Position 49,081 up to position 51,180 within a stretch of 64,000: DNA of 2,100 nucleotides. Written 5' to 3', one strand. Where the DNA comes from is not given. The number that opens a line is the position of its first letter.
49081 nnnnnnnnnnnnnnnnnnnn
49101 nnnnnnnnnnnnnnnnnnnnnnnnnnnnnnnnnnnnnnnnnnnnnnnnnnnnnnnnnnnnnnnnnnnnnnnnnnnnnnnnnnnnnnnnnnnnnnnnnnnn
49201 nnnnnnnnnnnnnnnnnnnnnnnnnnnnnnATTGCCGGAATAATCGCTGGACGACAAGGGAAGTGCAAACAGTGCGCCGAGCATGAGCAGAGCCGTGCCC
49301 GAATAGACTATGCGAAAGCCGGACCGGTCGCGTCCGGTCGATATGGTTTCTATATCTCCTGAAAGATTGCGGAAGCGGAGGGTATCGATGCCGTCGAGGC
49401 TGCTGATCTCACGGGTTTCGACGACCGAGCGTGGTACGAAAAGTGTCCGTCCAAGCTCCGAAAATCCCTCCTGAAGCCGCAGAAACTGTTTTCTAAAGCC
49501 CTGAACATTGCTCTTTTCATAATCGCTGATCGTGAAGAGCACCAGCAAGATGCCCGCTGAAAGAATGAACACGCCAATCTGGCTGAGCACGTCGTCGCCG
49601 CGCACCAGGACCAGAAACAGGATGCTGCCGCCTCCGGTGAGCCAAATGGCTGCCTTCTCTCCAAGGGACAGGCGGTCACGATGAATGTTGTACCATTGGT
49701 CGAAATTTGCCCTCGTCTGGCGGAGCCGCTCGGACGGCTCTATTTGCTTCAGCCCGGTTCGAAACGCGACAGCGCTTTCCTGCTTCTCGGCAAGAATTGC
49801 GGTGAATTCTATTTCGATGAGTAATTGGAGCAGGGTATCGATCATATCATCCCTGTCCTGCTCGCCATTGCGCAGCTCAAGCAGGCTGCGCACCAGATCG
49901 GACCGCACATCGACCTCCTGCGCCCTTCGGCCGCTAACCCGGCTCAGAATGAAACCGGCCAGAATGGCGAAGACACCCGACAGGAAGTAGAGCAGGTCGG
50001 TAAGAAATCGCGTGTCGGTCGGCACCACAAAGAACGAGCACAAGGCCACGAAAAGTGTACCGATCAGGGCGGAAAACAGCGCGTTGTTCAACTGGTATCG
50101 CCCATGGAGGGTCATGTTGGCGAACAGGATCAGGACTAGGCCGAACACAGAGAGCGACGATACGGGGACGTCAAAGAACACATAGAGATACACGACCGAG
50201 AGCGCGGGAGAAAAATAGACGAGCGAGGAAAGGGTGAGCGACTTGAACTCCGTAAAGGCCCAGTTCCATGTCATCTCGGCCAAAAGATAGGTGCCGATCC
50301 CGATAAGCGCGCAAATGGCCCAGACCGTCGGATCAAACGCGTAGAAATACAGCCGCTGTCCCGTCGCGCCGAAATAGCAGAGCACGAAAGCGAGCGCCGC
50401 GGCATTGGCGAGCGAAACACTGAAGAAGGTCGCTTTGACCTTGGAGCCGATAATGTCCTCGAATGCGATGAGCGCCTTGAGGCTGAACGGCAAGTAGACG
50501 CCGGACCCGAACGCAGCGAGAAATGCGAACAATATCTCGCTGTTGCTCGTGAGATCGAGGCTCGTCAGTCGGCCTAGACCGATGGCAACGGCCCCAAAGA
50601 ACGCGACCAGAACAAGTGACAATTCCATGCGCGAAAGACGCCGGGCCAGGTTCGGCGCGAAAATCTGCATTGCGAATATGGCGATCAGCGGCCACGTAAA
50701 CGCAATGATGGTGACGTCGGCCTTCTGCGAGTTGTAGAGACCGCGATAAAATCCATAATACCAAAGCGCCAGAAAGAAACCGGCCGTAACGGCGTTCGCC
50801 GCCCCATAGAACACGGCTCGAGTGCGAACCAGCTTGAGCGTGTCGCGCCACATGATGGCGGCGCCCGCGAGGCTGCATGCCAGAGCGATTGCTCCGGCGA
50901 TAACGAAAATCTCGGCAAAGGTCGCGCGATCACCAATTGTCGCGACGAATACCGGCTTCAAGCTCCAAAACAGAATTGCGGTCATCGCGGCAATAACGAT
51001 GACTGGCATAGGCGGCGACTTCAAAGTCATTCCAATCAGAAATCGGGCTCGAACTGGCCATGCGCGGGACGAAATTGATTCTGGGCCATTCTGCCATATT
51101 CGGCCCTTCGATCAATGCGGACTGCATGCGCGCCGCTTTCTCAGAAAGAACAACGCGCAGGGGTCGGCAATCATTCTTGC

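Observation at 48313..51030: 905-aa fusion of a DMT/EamA-like transporter body with a periplasmic OpuAC-type binding domain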

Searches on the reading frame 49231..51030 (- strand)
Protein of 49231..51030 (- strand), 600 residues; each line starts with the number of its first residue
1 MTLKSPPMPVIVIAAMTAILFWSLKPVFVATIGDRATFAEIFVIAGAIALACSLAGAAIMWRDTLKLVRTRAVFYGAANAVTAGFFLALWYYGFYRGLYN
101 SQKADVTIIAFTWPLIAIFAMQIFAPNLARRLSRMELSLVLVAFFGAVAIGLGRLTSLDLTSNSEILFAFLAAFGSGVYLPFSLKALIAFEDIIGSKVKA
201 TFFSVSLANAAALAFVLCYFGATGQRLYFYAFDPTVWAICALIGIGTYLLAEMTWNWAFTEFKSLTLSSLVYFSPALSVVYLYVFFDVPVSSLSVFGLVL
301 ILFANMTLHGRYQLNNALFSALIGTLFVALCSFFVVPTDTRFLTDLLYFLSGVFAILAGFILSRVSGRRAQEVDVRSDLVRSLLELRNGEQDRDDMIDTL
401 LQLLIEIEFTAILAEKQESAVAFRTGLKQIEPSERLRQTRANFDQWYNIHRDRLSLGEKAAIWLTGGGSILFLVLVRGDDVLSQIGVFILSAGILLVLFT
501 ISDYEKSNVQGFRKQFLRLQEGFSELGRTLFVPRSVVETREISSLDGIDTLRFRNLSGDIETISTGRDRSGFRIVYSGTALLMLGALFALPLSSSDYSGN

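Call 45: search_protein_representatives(protein=window:49231-51030:-)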
Query: 600 residues. Proteins with E-value up to 0.001 (for the whole library): 144; up to 1e-10: 75; up to 1e-30: 33. The best 144 are listed.
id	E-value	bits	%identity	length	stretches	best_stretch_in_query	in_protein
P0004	8.4e-276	932.8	100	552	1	8-448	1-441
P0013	1.1e-176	605.6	51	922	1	6-597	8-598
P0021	2.0e-163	561.8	48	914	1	7-594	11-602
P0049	6.1e-129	448.0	41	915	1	7-594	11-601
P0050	4.5e-93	329.6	51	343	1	7-317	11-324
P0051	1.2e-65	239.1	46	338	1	13-313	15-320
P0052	2.0e-65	238.4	45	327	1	11-310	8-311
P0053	5.6e-62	227.0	45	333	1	7-310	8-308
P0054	9.9e-62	226.1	42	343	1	11-309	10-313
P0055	3.7e-60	221.0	43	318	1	10-311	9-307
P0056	5.3e-59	217.1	39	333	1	8-311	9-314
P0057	3.1e-58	214.6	43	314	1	10-309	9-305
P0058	9.3e-57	209.7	43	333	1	2-309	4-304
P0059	4.7e-53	197.5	42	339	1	11-310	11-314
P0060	2.7e-52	195.0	46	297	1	7-233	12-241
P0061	7.8e-50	186.9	38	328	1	11-311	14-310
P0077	3.9e-34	135.0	27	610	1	12-569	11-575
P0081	3.1e-27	112.3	24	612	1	11-577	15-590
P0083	1.9e-24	103.1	25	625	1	11-562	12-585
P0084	3.6e-23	98.9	25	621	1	12-567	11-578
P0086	8.0e-22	94.4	28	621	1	18-563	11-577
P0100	5.4e-17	78.5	25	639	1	13-582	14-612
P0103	1.5e-15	73.7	25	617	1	9-588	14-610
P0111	1.5e-13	67.1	24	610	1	6-588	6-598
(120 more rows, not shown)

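Call 46: search_protein_families(library=pfam, proteins=[P0077, P0081, P0083, P0084, P0086, P0100, P0103, P0111, P0050, P0052], max_evalue=1)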
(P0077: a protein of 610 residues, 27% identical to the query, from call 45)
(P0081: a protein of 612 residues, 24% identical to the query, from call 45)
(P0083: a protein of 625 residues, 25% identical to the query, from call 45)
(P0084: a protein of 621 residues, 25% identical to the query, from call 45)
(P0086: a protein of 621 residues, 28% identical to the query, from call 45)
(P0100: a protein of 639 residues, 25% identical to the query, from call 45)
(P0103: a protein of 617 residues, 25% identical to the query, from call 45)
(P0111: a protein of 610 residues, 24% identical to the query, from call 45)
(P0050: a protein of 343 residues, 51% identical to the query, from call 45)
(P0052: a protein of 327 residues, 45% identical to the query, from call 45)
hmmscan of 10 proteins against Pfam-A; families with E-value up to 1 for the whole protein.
P0077 (610 aa): 3 families
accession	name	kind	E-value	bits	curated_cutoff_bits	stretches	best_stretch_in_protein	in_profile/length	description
PF00892.27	EamA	-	2.3e-22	80.2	28.2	2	9-148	2-133/135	EamA-like transporter family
PF06570.16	DUF1129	-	0.014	15.5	29.1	1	3-60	143-200/207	Protein of unknown function (DUF1129)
PF06781.17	CrgA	-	0.27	11.9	24.8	0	465-506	39-85/89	Cell division protein CrgA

P0081 (612 aa): 3 families
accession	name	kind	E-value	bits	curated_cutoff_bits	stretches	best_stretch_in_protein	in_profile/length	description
PF00892.27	EamA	-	1.9e-17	64.3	28.2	2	168-296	5-129/135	EamA-like transporter family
PF14023.12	Bestrophin-like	-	1.2e-06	28.7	32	1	339-522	34-218/232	Bestrophin-like domain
PF11694.13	DUF3290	-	0.82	10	31.3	0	476-535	23-82/144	Protein of unknown function (DUF3290)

P0083 (625 aa): 3 families
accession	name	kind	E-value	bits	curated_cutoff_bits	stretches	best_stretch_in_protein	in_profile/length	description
PF00892.27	EamA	-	9.7e-15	55.5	28.2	2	11-154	2-134/135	EamA-like transporter family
PF14023.12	Bestrophin-like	-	0.00012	22.2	32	1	347-522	34-212/232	Bestrophin-like domain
PF25310.1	VG15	-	0.051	14.2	26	1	370-468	12-111/212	VG15 protein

P0084 (621 aa): 3 families
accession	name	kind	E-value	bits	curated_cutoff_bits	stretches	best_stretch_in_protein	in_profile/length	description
PF00892.27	EamA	-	4.9e-12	46.7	28.2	2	9-149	2-134/135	EamA-like transporter family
PF14023.12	Bestrophin-like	-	0.1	12.6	32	1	345-445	34-132/232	Bestrophin-like domain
PF05508.16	Ran-binding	-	0.33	10.5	25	1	335-418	20-102/304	RanGTP-binding protein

P0086 (621 aa): 2 families
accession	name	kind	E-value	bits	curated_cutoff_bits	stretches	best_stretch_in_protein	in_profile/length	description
PF00892.27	EamA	-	2.4e-12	47.7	28.2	2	162-296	2-133/135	EamA-like transporter family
PF11833.13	CPP1-like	-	0.049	13.7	28.4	1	416-521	37-143/196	Protein CHAPERONE-LIKE PROTEIN OF POR1-like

P0100 (639 aa): 2 families
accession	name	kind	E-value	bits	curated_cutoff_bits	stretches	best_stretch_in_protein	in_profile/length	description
PF00892.27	EamA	-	6.9e-10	39.8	28.2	2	14-153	5-133/135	EamA-like transporter family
PF18186.6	SLATT_4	-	0.46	10.6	27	0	491-547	39-93/165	SMODS and SLOG-associating 2TM effector domain family 4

P0103 (617 aa): 2 families
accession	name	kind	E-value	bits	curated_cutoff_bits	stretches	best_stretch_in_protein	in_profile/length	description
PF00892.27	EamA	-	1.8e-09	38.5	28.2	2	189-311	14-133/135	EamA-like transporter family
PF14023.12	Bestrophin-like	-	0.078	13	32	1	350-382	33-65/232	Bestrophin-like domain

P0111 (610 aa): 3 families
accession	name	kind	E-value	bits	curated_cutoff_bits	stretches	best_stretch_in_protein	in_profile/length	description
PF00892.27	EamA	-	0.0091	16.7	28.2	2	214-300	41-127/135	EamA-like transporter family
PF25667.1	ASFV_P17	-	0.13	12.7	27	0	491-532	40-81/117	African swine fever virus minor capsid protein p17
PF14023.12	Bestrophin-like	-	0.28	11.1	32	1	345-512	33-213/232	Bestrophin-like domain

P0050 (343 aa): 2 families
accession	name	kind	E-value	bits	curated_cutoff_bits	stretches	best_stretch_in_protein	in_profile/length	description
PF00892.27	EamA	-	3.2e-09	37.6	28.2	2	173-311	4-129/135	EamA-like transporter family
PF21081.2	Methyltrans_Mon_3rd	-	0.00021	21.6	20.7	1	144-200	43-100/125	Virus-capping methyltransferase, C-terminal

P0052 (327 aa): 1 family
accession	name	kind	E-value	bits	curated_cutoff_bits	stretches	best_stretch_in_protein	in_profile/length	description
PF00892.27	EamA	-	1.9e-10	41.6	28.2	2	164-307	4-131/135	EamA-like transporter family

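Call 47: list_cluster_members(proteins=[P0077, P0081, P0083, P0084, P0100, P0103, P0050, P0052, P0001, P0049])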
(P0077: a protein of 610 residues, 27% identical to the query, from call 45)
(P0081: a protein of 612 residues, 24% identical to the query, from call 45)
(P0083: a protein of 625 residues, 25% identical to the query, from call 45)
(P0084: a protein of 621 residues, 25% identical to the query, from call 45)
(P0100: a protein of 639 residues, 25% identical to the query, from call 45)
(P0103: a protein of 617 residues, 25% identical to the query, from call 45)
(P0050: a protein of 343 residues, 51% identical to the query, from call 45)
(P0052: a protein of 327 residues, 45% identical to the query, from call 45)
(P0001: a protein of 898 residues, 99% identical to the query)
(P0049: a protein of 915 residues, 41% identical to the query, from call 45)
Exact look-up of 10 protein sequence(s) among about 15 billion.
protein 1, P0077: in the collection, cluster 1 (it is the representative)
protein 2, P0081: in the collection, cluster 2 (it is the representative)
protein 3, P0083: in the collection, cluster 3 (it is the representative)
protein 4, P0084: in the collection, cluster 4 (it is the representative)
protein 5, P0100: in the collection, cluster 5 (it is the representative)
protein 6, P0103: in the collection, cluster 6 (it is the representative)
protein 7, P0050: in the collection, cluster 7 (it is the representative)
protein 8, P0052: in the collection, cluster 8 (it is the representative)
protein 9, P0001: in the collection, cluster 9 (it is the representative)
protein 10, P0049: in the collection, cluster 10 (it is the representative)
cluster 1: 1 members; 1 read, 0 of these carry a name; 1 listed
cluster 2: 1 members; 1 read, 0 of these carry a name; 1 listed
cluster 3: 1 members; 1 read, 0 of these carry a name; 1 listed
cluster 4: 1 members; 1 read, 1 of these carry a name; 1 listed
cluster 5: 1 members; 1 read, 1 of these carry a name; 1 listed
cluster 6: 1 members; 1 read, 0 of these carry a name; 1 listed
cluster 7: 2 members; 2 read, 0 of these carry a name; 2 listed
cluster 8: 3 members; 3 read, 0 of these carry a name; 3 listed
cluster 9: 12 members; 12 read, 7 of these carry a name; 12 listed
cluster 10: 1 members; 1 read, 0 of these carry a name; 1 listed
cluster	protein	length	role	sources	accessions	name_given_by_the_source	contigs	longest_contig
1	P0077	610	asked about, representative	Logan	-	-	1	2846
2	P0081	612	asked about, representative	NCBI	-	-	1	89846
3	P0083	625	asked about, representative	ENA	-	-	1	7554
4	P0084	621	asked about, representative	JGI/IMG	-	drug/metabolite transporter (DMT)-like permease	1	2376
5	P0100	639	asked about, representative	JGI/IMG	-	drug/metabolite transporter (DMT)-like permease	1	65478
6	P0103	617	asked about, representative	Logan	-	-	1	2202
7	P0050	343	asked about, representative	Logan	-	-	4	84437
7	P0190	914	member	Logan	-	-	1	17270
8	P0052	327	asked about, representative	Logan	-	-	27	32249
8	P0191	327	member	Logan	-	-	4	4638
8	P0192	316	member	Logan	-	-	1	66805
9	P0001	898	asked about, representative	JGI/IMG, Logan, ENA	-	-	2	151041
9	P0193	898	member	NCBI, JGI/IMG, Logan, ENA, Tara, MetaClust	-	glycine betaine/proline transport system substrate-binding protein | strand:+ start:27412 stop:30108 length:2697 start_codon:yes stop_codon:yes ... | TARA_031_SRF_<-0.22_scaffold135519_1_gene94253 COG2113 K02002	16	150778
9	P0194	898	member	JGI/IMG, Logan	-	glycine betaine/proline transport system substrate-binding protein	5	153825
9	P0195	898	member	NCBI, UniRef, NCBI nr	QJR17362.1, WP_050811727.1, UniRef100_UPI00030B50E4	glycine betaine ABC transporter substrate-binding protein [Pelagibacterium halotolerans] | glycine betaine ABC transporter substrate-binding protein n=1 Tax=Pelagibacterium ...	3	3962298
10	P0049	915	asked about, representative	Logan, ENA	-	-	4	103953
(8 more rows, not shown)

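Call 58: find_encoding_contigs(protein=P0081, flank=6000, max_places=2)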
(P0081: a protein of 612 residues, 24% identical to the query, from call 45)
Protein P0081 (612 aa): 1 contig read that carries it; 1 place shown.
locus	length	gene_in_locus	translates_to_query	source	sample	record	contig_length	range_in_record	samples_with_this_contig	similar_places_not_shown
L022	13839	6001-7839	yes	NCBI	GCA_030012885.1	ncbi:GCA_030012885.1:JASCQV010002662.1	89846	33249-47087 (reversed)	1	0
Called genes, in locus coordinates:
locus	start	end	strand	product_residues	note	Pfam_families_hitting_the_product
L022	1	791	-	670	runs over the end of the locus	PF17899:Peptidase_M61_N, PF05299:Peptidase_M61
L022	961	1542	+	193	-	PF00239:Resolvase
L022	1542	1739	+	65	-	-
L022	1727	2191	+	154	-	-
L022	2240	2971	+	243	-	PF00239:Resolvase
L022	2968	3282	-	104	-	-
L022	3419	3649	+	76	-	-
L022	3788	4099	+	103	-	-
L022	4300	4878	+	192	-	PF00239:Resolvase, PF02796:HTH_7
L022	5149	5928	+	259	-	PF01209:Ubie_methyltran (weak), PF03848:TehB, PF05175:MTS, PF13489:Methyltransf_23, PF13847:Methyltransf_31, PF08241:Methyltransf_11, PF08242:Methyltransf_12, PF13649:Methyltransf_25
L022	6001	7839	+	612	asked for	PF00892:EamA, PF14023:Bestrophin-like (weak)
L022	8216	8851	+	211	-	PF00239:Resolvase, PF02796:HTH_7, PF04218:CENP-B_N (weak)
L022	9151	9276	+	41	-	-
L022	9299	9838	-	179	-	-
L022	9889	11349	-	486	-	-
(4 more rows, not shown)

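Call 59: find_encoding_contigs(protein=P0100, flank=6000, max_places=2)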
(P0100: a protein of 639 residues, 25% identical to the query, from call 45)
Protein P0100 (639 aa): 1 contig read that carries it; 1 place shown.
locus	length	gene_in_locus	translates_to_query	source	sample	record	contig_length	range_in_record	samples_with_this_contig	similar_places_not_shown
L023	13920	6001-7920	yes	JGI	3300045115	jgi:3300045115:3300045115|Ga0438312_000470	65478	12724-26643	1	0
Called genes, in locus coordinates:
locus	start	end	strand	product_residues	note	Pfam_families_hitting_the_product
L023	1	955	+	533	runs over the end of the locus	PF09594:GT87 (weak)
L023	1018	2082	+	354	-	PF09594:GT87, PF26314:MptA_B_family (weak)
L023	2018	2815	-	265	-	PF00149:Metallophos (weak), PF13277:YmdB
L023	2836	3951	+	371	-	PF01594:AI-2E_transport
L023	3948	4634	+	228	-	PF00005:ABC_tran, PF02463:SMC_N (faint), PF13304:AAA_21 (weak)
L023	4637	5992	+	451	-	PF12698:ABC2_membrane_3, PF01061:ABC2_membrane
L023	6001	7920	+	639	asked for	PF00892:EamA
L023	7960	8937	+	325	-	PF00490:ALAD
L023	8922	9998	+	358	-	PF22451:NirdL-like_HTH, PF17805:AsnC_trans_reg2, PF22451:NirdL-like_HTH, PF17805:AsnC_trans_reg2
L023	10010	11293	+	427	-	PF00202:Aminotran_3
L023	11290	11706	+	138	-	-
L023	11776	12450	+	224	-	PF00355:Rieske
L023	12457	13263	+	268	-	PF00033:Cytochrome_B, PF01292:Ni_hydr_CYTB (faint), PF13631:Cytochrom_B_N_2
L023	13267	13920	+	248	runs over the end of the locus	PF00032:Cytochrom_B_C, PF00034:Cytochrom_C (weak), PF13442:Cytochrome_CBB3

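Call 62: search_protein_families(library=pfam, alignment_id=A4, max_evalue=0.1)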
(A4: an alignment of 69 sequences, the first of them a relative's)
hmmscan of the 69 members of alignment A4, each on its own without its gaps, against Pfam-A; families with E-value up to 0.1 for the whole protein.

A. member 1, P0077 (610 aa): 2 families
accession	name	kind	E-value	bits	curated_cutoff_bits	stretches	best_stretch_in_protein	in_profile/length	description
PF00892.27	EamA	-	2.3e-22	80.2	28.2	2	9-148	2-133/135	EamA-like transporter family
PF06570.16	DUF1129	-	0.014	15.5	29.1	1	3-60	143-200/207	Protein of unknown function (DUF1129)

B. families by the number of members that match (of 69 scanned): 23 families
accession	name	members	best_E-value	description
PF00892.27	EamA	68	3.1e-23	EamA-like transporter family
PF14023.12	Bestrophin-like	12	1e-06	Bestrophin-like domain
PF00689.26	Cation_ATPase_C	1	0.00085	Cation transporting ATPase, C-terminus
PF07416.16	Crinivirus_P26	1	0.0071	Crinivirus P26 protein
PF04246.17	RseC_MucC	1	0.0071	Positive regulator of sigma(E), RseC/MucC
PF08551.15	DUF1751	1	0.0077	Eukaryotic integral membrane protein (DUF1751)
PF20237.3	DUF6594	1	0.0088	Family of unknown function (DUF6594)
PF06570.16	DUF1129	1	0.014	Protein of unknown function (DUF1129)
PF22134.1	DM_Arn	1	0.015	DNA Mimic Protein Arn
PF18898.5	DUF5654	1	0.021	Family of unknown function (DUF5654)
PF07328.17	VirD1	1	0.023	T-DNA border endonuclease VirD1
PF24423.1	OVT1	1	0.024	Major antigen, helical domain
PF18955.5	DUF5698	1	0.025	Domain of unknown function (DUF5698)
PF00831.28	Ribosomal_L29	1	0.03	Ribosomal L29 protein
PF11083.13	Relaxase_C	1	0.032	C-terminal helical hairpin domain from relaxase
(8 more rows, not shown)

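Call 65: search_protein_families(library=ncbifam, proteins=[P0050, P0052, P0055, P0061, P0077, P0081], max_evalue=0.1)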
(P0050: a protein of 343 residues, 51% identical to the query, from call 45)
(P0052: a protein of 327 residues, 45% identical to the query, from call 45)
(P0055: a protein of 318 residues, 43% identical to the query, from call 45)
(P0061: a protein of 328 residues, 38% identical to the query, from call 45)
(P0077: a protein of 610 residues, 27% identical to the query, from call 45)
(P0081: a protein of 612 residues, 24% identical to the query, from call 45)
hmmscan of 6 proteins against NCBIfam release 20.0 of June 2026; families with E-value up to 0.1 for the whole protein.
P0050 (343 aa): 3 families
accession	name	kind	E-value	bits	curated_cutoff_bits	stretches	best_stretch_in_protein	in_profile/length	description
NF050091.1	ArAmAcExpYddG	equivalog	0.00027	20.6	300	1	16-300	7-267/285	aromatic amino acid exporter YddG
TIGR02893.2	spore_yabQ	equivalog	0.0003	21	32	1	175-248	6-80/88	spore cortex biosynthesis protein YabQ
TIGR00950.1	2A78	equivalog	0.00091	18.7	230.2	1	69-312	40-263/264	carboxylate/amino acid/amine transporter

P0052 (327 aa): 1 family
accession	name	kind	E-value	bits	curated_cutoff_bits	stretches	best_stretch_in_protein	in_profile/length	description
TIGR00950.1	2A78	equivalog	0.038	13.4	230.2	1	47-306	26-263/264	carboxylate/amino acid/amine transporter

P0055 (318 aa): 4 families
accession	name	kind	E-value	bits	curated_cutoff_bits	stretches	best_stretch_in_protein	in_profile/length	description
TIGR00950.1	2A78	equivalog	3e-07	30.2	230.2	1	44-300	21-262/264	carboxylate/amino acid/amine transporter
NF050091.1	ArAmAcExpYddG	equivalog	2e-05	24.3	300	1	16-303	12-282/285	aromatic amino acid exporter YddG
TIGR00688.1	rarD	equivalog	0.0044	16.6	130.15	1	16-146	9-137/256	EamA family transporter RarD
NF033470.1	SMR_qac_bcrC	exception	0.047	14.2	225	0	279-308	76-105/114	quaternary ammonium compound efflux SMR transporter BcrC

P0061 (328 aa): 1 family
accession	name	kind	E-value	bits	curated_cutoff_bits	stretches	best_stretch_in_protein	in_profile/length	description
TIGR00950.1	2A78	equivalog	7.1e-08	32.2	230.2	1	42-303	15-262/264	carboxylate/amino acid/amine transporter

P0077 (610 aa): 3 families
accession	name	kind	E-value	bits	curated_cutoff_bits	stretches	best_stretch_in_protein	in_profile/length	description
NF050091.1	ArAmAcExpYddG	equivalog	1.2e-17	64.4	300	1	7-292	3-278/285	aromatic amino acid exporter YddG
NF008676.0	PRK11689.1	equivalog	8.6e-16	57.9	194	1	6-293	3-284/297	aromatic amino acid DMT transporter YddG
TIGR00950.1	2A78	equivalog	1.1e-08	34.8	230.2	1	23-292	3-262/264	carboxylate/amino acid/amine transporter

P0081 (612 aa): 3 families
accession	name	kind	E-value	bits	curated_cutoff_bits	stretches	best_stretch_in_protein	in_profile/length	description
NF050091.1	ArAmAcExpYddG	equivalog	1.1e-10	41.5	300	2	13-188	4-174/285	aromatic amino acid exporter YddG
TIGR00950.1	2A78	equivalog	1e-09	38.2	230.2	2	26-226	1-189/264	carboxylate/amino acid/amine transporter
NF008676.0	PRK11689.1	equivalog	1.4e-08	34.3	194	1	12-295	4-281/297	aromatic amino acid DMT transporter YddG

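Call 75: find_encoding_contigs(protein=P0052, flank=5000, max_places=3)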
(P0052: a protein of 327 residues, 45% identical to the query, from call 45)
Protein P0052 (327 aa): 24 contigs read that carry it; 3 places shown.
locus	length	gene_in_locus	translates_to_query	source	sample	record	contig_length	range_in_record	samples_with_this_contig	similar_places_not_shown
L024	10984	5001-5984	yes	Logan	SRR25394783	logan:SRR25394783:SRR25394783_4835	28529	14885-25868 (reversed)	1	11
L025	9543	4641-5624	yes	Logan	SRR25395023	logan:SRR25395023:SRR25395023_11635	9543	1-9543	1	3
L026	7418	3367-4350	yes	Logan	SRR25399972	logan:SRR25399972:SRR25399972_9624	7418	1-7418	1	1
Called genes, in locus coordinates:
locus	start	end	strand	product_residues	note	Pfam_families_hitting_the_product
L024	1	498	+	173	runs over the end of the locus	-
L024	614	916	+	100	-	-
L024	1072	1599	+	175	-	PF19474:DUF6011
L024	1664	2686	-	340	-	-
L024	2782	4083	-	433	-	-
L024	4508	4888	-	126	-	-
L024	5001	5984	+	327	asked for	PF00892:EamA (weak)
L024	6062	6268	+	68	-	-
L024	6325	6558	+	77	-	-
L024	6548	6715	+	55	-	-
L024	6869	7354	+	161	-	-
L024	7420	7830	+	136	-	-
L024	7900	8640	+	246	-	-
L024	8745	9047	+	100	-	-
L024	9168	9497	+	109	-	-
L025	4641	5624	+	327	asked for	PF00892:EamA (weak)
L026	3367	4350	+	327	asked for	PF00892:EamA (weak)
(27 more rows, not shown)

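Call 76: find_encoding_contigs(protein=P0051, flank=5000, max_places=2)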
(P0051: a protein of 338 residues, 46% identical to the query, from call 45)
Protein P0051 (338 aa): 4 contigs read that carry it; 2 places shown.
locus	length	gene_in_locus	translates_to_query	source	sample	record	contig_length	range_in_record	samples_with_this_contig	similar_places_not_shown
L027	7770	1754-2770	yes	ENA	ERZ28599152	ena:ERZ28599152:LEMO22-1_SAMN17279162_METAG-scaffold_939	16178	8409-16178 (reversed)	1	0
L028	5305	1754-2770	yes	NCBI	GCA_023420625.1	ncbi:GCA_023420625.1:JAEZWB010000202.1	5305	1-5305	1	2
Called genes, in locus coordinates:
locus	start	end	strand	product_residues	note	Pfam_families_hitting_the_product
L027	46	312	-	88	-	-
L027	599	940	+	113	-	-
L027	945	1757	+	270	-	PF02384:N6_Mtase (weak)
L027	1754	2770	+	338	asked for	PF00892:EamA (faint)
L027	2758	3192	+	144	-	PF10686:YAcAr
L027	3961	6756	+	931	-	-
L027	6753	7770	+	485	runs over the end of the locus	-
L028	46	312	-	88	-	-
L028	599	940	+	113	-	-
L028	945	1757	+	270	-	PF02384:N6_Mtase (weak)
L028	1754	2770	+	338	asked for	PF00892:EamA (faint)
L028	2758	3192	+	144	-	PF10686:YAcAr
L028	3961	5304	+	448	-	?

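Call 77: search_protein_families(library=padloc, proteins=[P0081, P0077, P0100, P0052, P0051], max_evalue=0.1)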
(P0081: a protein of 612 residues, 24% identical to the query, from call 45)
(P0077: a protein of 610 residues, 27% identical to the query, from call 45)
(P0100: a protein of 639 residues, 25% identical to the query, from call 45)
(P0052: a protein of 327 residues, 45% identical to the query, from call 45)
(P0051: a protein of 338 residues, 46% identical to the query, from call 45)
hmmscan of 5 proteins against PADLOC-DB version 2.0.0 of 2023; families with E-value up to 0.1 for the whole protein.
P0081 (612 aa): 0 families

P0077 (610 aa): 0 families

P0100 (639 aa): 0 families

P0052 (327 aa): 0 families

P0051 (338 aa): 0 families

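Call 78: search_protein_families(library=phrogs, proteins=[P0081, P0077, P0052, P0051], max_evalue=0.01)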
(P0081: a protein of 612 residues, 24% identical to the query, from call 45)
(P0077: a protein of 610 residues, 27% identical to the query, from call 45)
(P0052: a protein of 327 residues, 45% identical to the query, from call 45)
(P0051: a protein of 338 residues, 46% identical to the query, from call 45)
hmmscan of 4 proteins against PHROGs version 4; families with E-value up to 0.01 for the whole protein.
P0081 (612 aa): 1 family
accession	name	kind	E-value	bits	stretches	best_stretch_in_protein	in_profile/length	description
phrog_17492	-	unknown function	5.9e-05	23.5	1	66-296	51-283/310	-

P0077 (610 aa): 1 family
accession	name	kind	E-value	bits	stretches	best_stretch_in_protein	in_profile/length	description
phrog_17492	-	unknown function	1.2e-05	25.8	1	88-148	230-290/310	-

P0052 (327 aa): 0 families

P0051 (338 aa): 0 families
